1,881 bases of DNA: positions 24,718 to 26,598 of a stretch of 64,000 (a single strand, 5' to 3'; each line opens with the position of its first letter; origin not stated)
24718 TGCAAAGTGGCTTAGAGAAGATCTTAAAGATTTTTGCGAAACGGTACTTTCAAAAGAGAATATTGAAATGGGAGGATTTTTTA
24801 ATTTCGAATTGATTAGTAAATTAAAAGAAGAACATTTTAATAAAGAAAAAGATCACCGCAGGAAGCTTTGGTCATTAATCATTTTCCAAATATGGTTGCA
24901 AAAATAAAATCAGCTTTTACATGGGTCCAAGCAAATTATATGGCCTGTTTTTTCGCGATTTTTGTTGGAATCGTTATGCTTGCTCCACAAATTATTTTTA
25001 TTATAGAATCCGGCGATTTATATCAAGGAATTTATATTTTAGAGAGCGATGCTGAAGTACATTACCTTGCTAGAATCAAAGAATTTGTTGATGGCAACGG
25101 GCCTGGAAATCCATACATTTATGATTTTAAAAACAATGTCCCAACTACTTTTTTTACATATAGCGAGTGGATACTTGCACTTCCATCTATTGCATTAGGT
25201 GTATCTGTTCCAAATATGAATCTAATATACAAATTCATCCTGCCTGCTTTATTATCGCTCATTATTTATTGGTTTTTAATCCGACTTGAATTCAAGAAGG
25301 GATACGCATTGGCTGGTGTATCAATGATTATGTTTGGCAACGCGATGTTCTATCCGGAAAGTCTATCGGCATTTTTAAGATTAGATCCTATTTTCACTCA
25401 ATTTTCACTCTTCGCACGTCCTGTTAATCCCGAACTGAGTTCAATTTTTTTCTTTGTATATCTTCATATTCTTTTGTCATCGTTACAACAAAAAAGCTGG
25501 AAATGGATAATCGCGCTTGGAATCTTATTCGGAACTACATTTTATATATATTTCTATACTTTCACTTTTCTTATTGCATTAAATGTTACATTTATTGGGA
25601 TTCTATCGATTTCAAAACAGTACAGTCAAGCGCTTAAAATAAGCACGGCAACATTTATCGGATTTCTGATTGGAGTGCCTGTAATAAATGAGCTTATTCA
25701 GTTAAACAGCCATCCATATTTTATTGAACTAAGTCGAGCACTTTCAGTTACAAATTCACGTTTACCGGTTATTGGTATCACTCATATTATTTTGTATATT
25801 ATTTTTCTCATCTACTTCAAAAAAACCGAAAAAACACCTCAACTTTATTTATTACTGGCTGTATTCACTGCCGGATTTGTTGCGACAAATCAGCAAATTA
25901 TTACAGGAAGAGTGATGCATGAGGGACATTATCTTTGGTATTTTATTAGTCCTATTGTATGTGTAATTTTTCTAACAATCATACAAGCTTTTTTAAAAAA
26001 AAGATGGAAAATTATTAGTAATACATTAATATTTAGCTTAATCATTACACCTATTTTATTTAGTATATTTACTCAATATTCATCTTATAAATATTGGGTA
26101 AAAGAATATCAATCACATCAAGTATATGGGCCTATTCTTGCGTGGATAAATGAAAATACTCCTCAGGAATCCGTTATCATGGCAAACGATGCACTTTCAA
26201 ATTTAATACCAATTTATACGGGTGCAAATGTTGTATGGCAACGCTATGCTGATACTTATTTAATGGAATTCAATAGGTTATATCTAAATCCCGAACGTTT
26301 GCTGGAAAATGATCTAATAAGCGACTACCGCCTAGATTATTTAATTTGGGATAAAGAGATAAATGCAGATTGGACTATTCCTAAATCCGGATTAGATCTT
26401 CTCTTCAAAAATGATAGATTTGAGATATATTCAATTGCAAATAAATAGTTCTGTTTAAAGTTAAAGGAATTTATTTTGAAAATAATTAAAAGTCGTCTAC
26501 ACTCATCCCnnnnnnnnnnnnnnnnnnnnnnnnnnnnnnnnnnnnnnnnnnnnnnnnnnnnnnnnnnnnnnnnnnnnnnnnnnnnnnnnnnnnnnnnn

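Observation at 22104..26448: Recurring three-gene cassette GT2 / AsnB-family amidotransferase / large polytopic membrane protein (copy 1; copy 2 at 38007-42551)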

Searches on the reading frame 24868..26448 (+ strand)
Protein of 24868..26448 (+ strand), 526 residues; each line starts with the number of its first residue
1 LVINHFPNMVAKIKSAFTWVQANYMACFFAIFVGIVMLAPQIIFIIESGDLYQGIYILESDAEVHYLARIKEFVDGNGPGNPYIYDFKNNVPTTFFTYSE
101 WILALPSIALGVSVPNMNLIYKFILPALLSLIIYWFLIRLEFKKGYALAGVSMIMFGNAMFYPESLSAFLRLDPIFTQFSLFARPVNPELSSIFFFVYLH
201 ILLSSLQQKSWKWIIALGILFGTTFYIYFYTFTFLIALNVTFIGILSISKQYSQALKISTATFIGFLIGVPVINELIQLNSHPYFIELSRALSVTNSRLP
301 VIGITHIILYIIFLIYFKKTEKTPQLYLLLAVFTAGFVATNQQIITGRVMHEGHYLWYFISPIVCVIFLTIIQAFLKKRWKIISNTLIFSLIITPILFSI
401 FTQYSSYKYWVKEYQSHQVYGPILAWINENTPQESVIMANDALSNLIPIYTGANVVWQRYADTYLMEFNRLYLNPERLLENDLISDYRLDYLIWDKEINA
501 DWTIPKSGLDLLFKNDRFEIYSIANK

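Call 5: search_protein_families(library=pfam, proteins=[window:24868-26448:+], max_evalue=0.01)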
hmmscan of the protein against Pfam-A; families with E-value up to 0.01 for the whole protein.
window:24868-26448:+ (526 aa): 0 families

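Call 6: search_protein_families(library=ncbifam, proteins=[window:24868-26448:+], max_evalue=0.01)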
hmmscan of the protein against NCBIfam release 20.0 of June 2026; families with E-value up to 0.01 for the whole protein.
window:24868-26448:+ (526 aa): 0 families

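Call 8: find_encoding_contigs(protein=window:24868-26448:+, flank=10000, max_places=6)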
Protein window:24868-26448:+ (526 aa): 6 contigs read that carry it; 5 places shown.
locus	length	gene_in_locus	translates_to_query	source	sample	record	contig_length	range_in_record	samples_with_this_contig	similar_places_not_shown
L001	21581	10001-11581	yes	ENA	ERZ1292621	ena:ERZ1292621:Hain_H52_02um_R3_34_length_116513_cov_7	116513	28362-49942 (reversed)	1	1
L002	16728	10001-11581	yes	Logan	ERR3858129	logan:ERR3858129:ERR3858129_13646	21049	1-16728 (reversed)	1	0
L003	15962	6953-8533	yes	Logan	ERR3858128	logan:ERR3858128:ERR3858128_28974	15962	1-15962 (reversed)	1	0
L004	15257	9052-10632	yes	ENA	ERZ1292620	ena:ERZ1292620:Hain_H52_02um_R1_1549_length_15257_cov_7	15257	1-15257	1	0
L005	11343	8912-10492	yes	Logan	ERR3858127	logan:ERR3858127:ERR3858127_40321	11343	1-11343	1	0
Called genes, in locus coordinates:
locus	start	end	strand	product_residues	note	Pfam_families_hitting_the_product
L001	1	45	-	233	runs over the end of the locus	PF13489:Methyltransf_23 (weak), PF13847:Methyltransf_31, PF08241:Methyltransf_11, PF08242:Methyltransf_12, PF13649:Methyltransf_25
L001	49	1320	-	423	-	PF00202:Aminotran_3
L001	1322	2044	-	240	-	PF02348:CTP_transf_3, PF12804:NTP_transf_3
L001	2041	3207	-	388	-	PF00155:Aminotran_1_2, PF01041:DegT_DnrJ_EryC1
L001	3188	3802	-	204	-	PF13489:Methyltransf_23, PF08242:Methyltransf_12 (weak), PF08241:Methyltransf_11, PF13649:Methyltransf_25 (weak), PF13847:Methyltransf_31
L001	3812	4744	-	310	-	PF01073:3Beta_HSD, PF01370:Epimerase, PF02719:Polysacc_synt_2 (faint), PF04321:RmlD_sub_bind, PF16363:GDP_Man_Dehyd, PF07993:NAD_binding_4 (weak)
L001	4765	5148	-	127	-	PF04138:GtrA_DPMS_TM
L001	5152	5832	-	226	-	PF08241:Methyltransf_11, PF13649:Methyltransf_25 (weak), PF13847:Methyltransf_31 (weak), PF13489:Methyltransf_23 (weak)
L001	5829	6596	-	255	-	PF08003:Methyltransf_9, PF13489:Methyltransf_23, PF05175:MTS (weak), PF03848:TehB (weak), PF13847:Methyltransf_31, PF08241:Methyltransf_11, PF08242:Methyltransf_12, PF13649:Methyltransf_25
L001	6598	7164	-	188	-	PF08242:Methyltransf_12 (weak), PF13489:Methyltransf_23, PF08241:Methyltransf_11, PF13649:Methyltransf_25 (weak)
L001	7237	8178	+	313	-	PF00535:Glycos_transf_2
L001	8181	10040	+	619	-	PF12481:DUF3700 (weak), PF13522:GATase_6, PF13537:GATase_7, PF00733:Asn_synthase, PF06508:QueC (faint)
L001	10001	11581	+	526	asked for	-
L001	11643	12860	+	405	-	PF03721:UDPG_MGDP_dh_N, PF00984:UDPG_MGDP_dh, PF03720:UDPG_MGDP_dh_C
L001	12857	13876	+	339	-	PF01073:3Beta_HSD (weak), PF01370:Epimerase, PF07993:NAD_binding_4 (faint), PF13460:NAD_binding_10 (weak), PF16363:GDP_Man_Dehyd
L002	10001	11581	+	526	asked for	-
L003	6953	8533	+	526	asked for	-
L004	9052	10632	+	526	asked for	-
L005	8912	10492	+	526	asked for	-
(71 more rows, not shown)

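Call 9: find_homologous_proteins(query=window:24868-26448:+)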
Query window:24868-26448:+ (526 aa): 30 proteins with E <= 0.001 among 8000 candidates.
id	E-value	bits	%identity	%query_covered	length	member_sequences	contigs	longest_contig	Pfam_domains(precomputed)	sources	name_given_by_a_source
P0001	0.0e+0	1146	100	98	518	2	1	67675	-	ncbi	-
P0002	3.9e-259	879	76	98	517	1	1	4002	-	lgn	-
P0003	5.2e-182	625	58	96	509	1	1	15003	-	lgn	-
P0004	3.1e-166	573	53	96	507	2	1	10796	-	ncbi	-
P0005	2.2e-143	497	47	93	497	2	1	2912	-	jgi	-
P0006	3.7e-115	404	40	95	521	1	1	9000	-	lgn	-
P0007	1.4e-113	399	39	95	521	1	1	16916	-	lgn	-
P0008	2.7e-111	391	39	96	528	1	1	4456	-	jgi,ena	-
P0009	5.4e-110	387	40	96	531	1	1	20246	-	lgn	-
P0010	5.4e-109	384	39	96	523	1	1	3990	-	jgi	jgi:hypothetical protein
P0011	9.7e-107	376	39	96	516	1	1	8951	-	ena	-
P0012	2.5e-98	348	37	98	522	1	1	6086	-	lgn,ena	-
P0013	3.1e-94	335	35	96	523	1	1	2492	-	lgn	-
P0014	5.9e-83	298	32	96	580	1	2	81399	-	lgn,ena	-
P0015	7.9e-81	291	35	87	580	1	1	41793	-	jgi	jgi:hypothetical protein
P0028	2.0e-21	95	25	81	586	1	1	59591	-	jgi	jgi:hypothetical protein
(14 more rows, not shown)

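Call 11: find_encoding_contigs(protein=P0014, flank=6000, max_places=2)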
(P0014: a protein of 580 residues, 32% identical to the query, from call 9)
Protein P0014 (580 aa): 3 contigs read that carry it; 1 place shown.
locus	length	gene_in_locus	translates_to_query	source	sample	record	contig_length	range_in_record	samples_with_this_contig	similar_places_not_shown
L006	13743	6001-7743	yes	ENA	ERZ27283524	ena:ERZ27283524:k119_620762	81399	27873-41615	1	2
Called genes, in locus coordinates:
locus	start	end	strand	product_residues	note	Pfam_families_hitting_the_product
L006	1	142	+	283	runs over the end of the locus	PF00685:Sulfotransfer_1, PF13469:Sulfotransfer_3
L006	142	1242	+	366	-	PF13439:Glyco_transf_4 (weak), PF00534:Glycos_transf_1, PF13692:Glyco_trans_1_4, PF13524:Glyco_trans_1_2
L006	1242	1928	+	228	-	PF01209:Ubie_methyltran, PF13489:Methyltransf_23, PF07021:MetW (weak), PF08241:Methyltransf_11, PF08242:Methyltransf_12, PF13649:Methyltransf_25, PF13847:Methyltransf_31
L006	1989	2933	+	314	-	PF00535:Glycos_transf_2, PF10111:Glyco_tranf_2_2 (weak)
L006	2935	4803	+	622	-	PF12481:DUF3700 (weak), PF13522:GATase_6, PF13537:GATase_7, PF00733:Asn_synthase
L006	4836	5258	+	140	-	PF04138:GtrA_DPMS_TM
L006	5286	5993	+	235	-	PF01209:Ubie_methyltran (weak), PF13489:Methyltransf_23, PF07021:MetW, PF13847:Methyltransf_31, PF08241:Methyltransf_11, PF08242:Methyltransf_12, PF13649:Methyltransf_25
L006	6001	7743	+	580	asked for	-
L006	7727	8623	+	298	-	PF13489:Methyltransf_23, PF07021:MetW (faint), PF13847:Methyltransf_31, PF08241:Methyltransf_11, PF08242:Methyltransf_12, PF13649:Methyltransf_25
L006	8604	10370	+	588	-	-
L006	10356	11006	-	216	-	PF05724:TPMT (weak), PF01209:Ubie_methyltran, PF02353:CMAS (weak), PF13489:Methyltransf_23, PF13847:Methyltransf_31, PF08241:Methyltransf_11, PF08242:Methyltransf_12, PF13649:Methyltransf_25, +2 more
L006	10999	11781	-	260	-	PF13641:Glyco_tranf_2_3 (weak), PF00535:Glycos_transf_2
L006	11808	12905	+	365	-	PF13439:Glyco_transf_4, PF13579:Glyco_trans_4_4, PF20706:GT4-conflict, PF00534:Glycos_transf_1, PF13692:Glyco_trans_1_4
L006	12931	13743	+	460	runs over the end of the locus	PF04464:Glyphos_transf (weak)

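Call 12: find_encoding_contigs(protein=P0028, flank=6000, max_places=2)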
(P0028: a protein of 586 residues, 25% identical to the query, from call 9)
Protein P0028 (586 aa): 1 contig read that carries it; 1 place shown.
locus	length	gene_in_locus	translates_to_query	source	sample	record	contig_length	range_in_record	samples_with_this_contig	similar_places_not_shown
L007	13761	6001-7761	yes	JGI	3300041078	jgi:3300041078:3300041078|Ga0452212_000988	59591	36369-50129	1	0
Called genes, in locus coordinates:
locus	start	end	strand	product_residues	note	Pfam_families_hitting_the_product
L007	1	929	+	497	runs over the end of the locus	-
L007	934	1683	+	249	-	PF01209:Ubie_methyltran, PF02353:CMAS (faint), PF13489:Methyltransf_23, PF13847:Methyltransf_31, PF08241:Methyltransf_11, PF08242:Methyltransf_12, PF13649:Methyltransf_25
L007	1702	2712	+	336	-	PF00288:GHMP_kinases_N, PF08544:GHMP_kinases_C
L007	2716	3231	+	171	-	PF00156:Pribosyltran, PF14681:UPRTase (faint)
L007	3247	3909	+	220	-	PF13580:SIS_2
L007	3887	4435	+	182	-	PF00702:Hydrolase, PF13419:HAD_2, PF13242:Hydrolase_like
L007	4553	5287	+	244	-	PF00923:TAL_FSA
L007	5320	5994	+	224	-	PF01209:Ubie_methyltran, PF07021:MetW, PF13489:Methyltransf_23, PF13847:Methyltransf_31, PF08241:Methyltransf_11, PF08242:Methyltransf_12, PF13649:Methyltransf_25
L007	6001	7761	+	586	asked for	-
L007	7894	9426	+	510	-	PF02310:B12-binding, PF04055:Radical_SAM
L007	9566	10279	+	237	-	PF00483:NTP_transferase, PF12804:NTP_transf_3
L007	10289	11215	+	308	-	PF00535:Glycos_transf_2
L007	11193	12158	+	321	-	PF01408:GFO_IDH_MocA, PF22725:GFO_IDH_MocA_C3 (weak)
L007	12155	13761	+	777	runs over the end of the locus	PF01210:NAD_Gly3P_dh_N (faint), PF01266:DAO, PF02254:TrkA_N (faint), PF02826:2-Hacid_dh_C (faint), PF13450:NAD_binding_8, PF03721:UDPG_MGDP_dh_N, PF00984:UDPG_MGDP_dh, PF03720:UDPG_MGDP_dh_C, +1 more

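Call 24: predict_structure(alignment_id=A1)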
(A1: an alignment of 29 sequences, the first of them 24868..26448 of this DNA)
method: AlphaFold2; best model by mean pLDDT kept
length: 526 residues; sequences in the alignment: 29
mean_pLDDT: 93.0   pTM: 0.92
mean pLDDT of the five models: 93.0, 92.5, 92.1, 91.8, 91.8
residues with pLDDT >= 90: 433; 70-90: 81; 50-70: 8; < 50: 4
segments of 3 or more residues with pLDDT < 50: 1-4
pLDDT, mean of each block of 10 residues (from residue 1): 57 87 97 98 97 96 94 90 90 80 96 97 98 98 97 94 89 86 93 97 96 98 94 97 97 97 97 91 90 88 89 97 97 95 89 90 96 86 94 96 95 97 98 96 97 95 91 92 92 97 90 97 77
secondary structure, 60 per line:
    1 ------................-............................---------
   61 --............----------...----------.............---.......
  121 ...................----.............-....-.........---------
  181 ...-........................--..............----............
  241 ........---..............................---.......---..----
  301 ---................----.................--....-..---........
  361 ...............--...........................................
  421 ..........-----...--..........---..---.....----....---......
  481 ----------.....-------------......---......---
elements in order: H7-22 H24-51 H63-74 H98-110 H114-139 H144-156 H158-161 H163-171 H185-208 H211-224 H229-248 H252-281 H285-291 H304-319 H324-340 H343-346 H353-375 H378-430 E436-438 H441-450 H459-463 H468-471 H475-480 E491-495 E509-514 E518-523

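Call 27: fold_search(model_id=the predicted structure, library=pdb)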
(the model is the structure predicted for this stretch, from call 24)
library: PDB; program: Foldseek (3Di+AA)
matches with E <= 10: 286; with E <= 0.001: 27
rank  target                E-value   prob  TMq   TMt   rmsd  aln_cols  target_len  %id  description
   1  8pn9_A                1.1e-07  1.00  0.51  0.43  10.6       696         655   10  Structure of human oligosaccharyltransferase OST-A complex bound to NGI-1 (released 2024-05-08)
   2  6ezn_F                2.0e-07  1.00  0.54  0.46  11.6       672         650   12  Cryo-EM structure of the yeast oligosaccharyltransferase (OST) complex (released 2018-01-17)
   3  6s7o_A                2.1e-07  1.00  0.49  0.42  10.5       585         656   11  Cryo-EM structure of human oligosaccharyltransferase complex OST-A (released 2019-12-18)
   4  7zlg_A                4.2e-07  1.00  0.54  0.45   9.4       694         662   12  Cryo-EM structure of C-mannosyltransferase CeDPY19, in complex with acceptor peptide and bound to CMT2-Fab and anti-Fa (released 2023-01-11)
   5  7oci_F                8.1e-07  1.00  0.55  0.48  11.3       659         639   11  Cryo-EM structure of yeast Ost6p containing oligosaccharyltransferase complex (released 2022-02-16)
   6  8b6l_I                8.1e-07  1.00  0.50  0.40  10.2       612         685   11  Subtomogram average of the human Sec61-TRAP-OSTA-translocon (released 2022-12-07)
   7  9n9j_I                8.8e-07  1.00  0.52  0.42   8.8       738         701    9  Structure of a GRP94 folding intermediate engaged with a CCDC134- and FKBP11-bound secretory translocon (released 2025-11-19)
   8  8age_A                1.6e-06  1.00  0.54  0.46  11.4       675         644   11  Structure of yeast oligosaccharylransferase complex with acceptor peptide bound (released 2022-12-07)
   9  8if8_C                1.8e-06  1.00  0.52  0.47   8.3       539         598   12  Arabinosyltransferase AftA (released 2023-05-31)
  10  6ftg_5                3.3e-06  1.00  0.52  0.45  12.2       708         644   10  Subtomogram average of OST-containing ribosome-translocon complexes from canine rough microsomal membranes (released 2018-03-21)
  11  6s7t_A                4.9e-06  1.00  0.49  0.39   9.1       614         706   11  Cryo-EM structure of human oligosaccharyltransferase complex OST-B (released 2019-12-18)
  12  5gmy_A                5.4e-06  1.00  0.50  0.34  12.6       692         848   13  Crystal structure of the Archaeoglobus fulgidus oligosaccharyltransferase (O29867_ARCFU) tethered with an acceptor pep (released 2017-02-01)
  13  8agb_A                7.3e-06  1.00  0.54  0.46  10.4       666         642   11  Structure of yeast oligosaccharylransferase complex with lipid-linked oligosaccharide bound (released 2022-12-07)
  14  7zli_A                7.9e-06  1.00  0.45  0.39  10.2       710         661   11  Cryo-EM structure of C-mannosyltransferase CeDPY19, in complex with Dol25-P-Man and bound to CMT2-Fab and anti-Fab nan (released 2023-01-11)
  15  6gxc_A                1.0e-05  1.00  0.47  0.37   8.2       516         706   12  Bacterial oligosaccharyltransferase PglB in complex with an inhibitory peptide and a reactive lipid-linked oligosaccha (released 2018-11-14)
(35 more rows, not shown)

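Call 41: find_related_loci(query=A4, collection=metagenome_contigs, flank=10000)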
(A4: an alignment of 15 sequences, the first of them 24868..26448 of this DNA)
Query A4 (526 aa) in metagenome_contigs; peptide patterns used: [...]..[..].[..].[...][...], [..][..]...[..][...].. (x = any residue, [..] = any of these).
600 stretches matched a pattern (row limit reached: there are more); 17 encode a relative of the query (tblastn E <= 1e-3); 17 distinct loci.
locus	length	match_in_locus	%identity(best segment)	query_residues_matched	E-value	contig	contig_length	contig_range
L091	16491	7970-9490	40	25-526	8e-127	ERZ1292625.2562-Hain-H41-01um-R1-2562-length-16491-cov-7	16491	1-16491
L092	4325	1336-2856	39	20-522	2e-119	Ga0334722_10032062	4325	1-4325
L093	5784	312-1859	34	20-523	6e-100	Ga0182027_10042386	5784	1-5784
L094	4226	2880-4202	34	30-470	2e-71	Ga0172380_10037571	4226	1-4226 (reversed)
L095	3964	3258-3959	46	8-243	5e-63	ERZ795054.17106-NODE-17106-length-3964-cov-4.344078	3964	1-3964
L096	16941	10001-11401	29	12-464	2e-57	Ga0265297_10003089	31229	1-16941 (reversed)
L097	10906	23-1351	31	20-455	9e-55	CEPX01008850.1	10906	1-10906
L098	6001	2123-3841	27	20-523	2e-54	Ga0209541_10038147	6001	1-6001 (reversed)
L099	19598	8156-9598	32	12-492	6e-50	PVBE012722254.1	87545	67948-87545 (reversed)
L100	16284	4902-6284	25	20-489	2e-41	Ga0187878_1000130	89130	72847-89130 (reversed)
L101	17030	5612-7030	30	2-481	1e-40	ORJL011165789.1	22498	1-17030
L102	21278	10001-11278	26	19-441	3e-35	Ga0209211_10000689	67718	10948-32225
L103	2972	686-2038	25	20-471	4e-34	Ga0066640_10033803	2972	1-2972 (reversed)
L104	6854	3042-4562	24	19-489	1e-32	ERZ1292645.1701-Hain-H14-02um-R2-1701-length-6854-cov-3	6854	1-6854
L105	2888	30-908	28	157-451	1e-30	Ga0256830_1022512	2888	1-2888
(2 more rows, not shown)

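Call 83: search_protein_representatives(alignment_id=A1)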
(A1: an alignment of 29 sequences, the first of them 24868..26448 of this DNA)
Query: 29 sequences, 569 profile positions. Proteins with E-value up to 0.001 (for the whole library): 3819; up to 1e-10: 2622; up to 1e-30: 1487. The best 150 are listed.
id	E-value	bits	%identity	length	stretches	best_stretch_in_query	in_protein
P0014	3.6e-200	682.9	-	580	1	8-567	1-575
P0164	2.2e-191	653.8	-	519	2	2-461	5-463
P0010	1.3e-190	651.3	-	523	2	5-461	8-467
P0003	1.1e-188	644.9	-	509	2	8-461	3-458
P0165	9.7e-183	625.3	-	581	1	3-568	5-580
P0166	8.9e-181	618.9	-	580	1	5-568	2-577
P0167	1.7e-180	618.0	-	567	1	5-568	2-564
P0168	5.9e-173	593.0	-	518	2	3-461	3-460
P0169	6.9e-172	589.5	-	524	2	3-460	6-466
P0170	2.3e-169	581.2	-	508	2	18-461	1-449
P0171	3.1e-169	580.8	-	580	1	2-568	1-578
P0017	1.1e-167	575.6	-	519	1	47-568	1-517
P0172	2.7e-164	564.5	-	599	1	4-568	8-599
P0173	1.5e-163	561.9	-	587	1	2-567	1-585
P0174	2.6e-160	551.3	-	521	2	3-466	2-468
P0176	3.0e-158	544.5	-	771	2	6-461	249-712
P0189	2.4e-146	505.2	-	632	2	10-475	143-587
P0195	1.4e-142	492.8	-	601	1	3-568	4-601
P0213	7.8e-138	477.1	-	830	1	3-567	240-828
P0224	1.1e-133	463.4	-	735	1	2-568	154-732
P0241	1.7e-129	449.6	-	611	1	6-568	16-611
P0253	5.0e-127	441.4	-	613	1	5-568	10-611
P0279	1.7e-122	426.4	-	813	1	9-568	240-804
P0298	4.4e-119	415.2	-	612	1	3-568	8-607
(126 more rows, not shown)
